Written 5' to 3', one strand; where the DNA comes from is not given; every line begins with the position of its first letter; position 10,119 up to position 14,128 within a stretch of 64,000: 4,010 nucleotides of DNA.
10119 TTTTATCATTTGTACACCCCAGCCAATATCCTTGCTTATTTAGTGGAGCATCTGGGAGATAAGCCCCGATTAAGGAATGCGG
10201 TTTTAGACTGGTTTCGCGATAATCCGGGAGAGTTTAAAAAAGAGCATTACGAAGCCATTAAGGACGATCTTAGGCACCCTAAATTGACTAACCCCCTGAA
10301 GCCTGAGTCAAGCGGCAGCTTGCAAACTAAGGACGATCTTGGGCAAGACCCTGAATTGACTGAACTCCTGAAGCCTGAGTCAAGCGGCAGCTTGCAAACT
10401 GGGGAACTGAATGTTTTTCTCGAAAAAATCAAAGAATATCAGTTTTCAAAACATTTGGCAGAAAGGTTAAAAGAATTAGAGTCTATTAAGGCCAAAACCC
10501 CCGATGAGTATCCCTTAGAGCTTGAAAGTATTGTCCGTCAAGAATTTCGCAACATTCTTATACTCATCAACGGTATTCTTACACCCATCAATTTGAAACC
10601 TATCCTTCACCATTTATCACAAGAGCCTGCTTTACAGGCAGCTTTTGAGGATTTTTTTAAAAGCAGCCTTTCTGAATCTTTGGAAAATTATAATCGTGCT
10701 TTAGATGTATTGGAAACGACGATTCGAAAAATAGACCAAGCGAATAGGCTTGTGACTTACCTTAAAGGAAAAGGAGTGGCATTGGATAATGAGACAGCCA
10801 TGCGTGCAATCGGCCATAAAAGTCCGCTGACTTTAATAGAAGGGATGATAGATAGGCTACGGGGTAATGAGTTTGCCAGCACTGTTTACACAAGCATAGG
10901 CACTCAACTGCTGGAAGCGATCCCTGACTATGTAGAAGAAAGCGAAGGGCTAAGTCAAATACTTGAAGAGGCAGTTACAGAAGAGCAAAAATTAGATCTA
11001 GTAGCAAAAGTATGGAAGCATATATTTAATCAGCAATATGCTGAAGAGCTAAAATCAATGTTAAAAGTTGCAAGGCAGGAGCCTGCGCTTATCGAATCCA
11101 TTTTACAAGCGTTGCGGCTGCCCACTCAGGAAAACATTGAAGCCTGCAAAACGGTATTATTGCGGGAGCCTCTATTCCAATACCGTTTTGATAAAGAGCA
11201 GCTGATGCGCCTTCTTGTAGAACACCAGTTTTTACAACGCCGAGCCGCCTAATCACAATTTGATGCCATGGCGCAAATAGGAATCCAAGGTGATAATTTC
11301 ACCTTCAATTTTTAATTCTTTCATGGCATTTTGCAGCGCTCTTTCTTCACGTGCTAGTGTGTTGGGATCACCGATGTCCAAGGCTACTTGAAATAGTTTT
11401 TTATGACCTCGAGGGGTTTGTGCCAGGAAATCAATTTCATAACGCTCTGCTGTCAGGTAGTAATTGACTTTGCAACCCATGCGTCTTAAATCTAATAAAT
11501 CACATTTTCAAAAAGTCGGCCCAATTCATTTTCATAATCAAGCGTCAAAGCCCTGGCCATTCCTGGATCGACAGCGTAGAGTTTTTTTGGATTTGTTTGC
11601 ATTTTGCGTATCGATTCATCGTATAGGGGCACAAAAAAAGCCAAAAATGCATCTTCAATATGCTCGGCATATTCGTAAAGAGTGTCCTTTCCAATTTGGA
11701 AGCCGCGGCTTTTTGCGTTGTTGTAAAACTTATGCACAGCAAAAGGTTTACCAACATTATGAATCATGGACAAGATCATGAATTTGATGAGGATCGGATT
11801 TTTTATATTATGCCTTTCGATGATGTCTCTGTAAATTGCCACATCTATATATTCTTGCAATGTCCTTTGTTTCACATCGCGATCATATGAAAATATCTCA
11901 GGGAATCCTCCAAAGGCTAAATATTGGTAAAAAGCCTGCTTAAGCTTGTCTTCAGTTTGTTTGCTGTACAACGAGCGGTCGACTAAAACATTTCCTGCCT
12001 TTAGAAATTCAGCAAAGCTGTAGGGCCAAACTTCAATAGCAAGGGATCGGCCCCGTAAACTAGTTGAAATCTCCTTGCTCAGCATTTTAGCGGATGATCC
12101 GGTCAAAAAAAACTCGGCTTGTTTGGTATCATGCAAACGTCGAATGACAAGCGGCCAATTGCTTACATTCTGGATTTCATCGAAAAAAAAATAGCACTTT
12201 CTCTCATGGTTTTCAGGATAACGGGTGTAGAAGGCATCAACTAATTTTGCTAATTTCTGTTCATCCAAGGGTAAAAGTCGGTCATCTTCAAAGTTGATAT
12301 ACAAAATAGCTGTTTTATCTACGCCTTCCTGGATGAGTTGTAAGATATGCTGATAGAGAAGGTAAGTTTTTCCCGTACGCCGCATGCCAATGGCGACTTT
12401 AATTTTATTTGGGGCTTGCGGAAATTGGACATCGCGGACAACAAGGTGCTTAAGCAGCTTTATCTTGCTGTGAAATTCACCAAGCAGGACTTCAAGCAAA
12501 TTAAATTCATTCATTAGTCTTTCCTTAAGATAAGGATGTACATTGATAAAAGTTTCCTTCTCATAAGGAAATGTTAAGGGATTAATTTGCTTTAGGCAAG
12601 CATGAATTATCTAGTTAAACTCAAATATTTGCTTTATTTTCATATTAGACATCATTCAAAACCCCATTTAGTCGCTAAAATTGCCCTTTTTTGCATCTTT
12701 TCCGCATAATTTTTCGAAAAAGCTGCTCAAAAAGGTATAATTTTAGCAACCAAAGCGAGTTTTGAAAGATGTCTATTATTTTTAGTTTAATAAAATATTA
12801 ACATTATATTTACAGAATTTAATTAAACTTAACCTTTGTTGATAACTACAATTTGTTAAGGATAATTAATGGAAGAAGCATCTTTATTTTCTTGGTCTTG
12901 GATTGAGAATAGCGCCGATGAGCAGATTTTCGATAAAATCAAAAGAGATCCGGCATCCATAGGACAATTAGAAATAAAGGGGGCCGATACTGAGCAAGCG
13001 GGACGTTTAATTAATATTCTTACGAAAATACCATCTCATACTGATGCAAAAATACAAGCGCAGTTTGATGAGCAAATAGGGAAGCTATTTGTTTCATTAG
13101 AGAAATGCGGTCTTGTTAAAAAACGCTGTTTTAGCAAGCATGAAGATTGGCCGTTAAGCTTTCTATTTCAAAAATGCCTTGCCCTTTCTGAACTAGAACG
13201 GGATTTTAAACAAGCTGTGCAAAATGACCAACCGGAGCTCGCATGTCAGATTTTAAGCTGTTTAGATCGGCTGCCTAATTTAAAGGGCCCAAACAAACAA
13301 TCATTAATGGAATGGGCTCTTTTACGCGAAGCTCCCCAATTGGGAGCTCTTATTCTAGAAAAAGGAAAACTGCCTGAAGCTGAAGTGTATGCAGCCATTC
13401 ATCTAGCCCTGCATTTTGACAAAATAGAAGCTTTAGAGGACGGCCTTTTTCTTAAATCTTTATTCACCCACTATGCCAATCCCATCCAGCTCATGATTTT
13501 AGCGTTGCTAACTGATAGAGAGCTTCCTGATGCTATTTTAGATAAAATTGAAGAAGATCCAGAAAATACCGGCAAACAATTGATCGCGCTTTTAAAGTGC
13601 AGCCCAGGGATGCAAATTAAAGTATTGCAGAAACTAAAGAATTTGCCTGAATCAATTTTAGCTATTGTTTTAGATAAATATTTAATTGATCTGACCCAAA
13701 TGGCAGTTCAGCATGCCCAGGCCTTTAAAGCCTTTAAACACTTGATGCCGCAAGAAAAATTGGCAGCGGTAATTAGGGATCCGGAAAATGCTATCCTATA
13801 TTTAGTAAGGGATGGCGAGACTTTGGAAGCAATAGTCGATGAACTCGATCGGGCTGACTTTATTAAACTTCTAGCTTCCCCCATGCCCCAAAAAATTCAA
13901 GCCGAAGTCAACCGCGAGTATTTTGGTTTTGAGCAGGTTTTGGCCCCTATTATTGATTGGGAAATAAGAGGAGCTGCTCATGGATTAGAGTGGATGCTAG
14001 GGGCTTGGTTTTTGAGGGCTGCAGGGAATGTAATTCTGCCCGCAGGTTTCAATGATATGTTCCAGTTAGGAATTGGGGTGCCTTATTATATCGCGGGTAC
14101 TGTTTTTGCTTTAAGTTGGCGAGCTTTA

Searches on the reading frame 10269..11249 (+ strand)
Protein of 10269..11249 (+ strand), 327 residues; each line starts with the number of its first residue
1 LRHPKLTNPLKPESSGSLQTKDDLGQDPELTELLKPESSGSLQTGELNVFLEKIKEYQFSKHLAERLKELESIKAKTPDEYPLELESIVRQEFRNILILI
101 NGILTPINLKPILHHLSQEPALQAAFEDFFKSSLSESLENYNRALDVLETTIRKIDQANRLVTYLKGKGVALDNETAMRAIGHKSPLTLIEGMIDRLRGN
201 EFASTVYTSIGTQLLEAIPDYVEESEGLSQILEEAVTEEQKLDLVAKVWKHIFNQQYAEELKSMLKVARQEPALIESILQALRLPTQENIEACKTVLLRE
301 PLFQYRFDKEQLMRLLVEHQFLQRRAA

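Call 75: search_protein_families(library=pfam, proteins=[window:10269-11249:+], max_evalue=10)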
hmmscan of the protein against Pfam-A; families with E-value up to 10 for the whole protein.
window:10269-11249:+ (327 aa): 5 families
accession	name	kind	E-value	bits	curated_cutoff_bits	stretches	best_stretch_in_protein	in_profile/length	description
PF08609.16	Fes1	-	2.4e-05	25.7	22.3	1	106-161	36-89/89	Nucleotide exchange factor Fes1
PF20463.3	PDH_C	-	0.0026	18.5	22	1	117-166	53-101/102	Prephenate dehydrogenase, dimerization domain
PF04799.18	Fzo_mitofusin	-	0.34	10.8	27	1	130-175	106-151/161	fzo-like conserved region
PF14772.11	NYD-SP28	-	1.9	9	22.1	1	230-271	24-65/102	Sperm tail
PF09280.16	XPC-binding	-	2.7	8.1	26.4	1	260-283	9-32/57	XPC-binding domain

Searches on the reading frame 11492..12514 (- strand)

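Call 11: search_protein_families(library=ncbifam, proteins=[window:11492-12514:-], max_evalue=0.00001)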
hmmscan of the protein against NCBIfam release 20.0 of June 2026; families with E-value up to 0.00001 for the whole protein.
window:11492-12514:- (340 aa): 0 families

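Call 22: search_protein_families(library=pfam, proteins=[window:11492-12514:-], max_evalue=0.01)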
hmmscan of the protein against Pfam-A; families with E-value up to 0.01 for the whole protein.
window:11492-12514:- (340 aa): 2 families
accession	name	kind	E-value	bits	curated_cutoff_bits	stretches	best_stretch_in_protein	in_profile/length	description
PF13173.12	AAA_14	-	4.1e-37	127.5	27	1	36-171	2-129/129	AAA domain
PF13635.12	DUF4143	-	5e-11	43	28.1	1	229-339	2-114/160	Domain of unknown function (DUF4143)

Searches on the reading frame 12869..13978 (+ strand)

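Call 75: search_protein_families(library=pfam, proteins=[window:12869-13978:+], max_evalue=10)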
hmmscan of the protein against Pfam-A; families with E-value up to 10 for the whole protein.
window:12869-13978:+ (370 aa): 1 family
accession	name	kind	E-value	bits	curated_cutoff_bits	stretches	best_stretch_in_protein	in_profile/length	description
PF17841.6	Bep_C_terminal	-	0.06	14.1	29.5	0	210-235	35-60/97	BID domain of Bartonella effector protein (Bep)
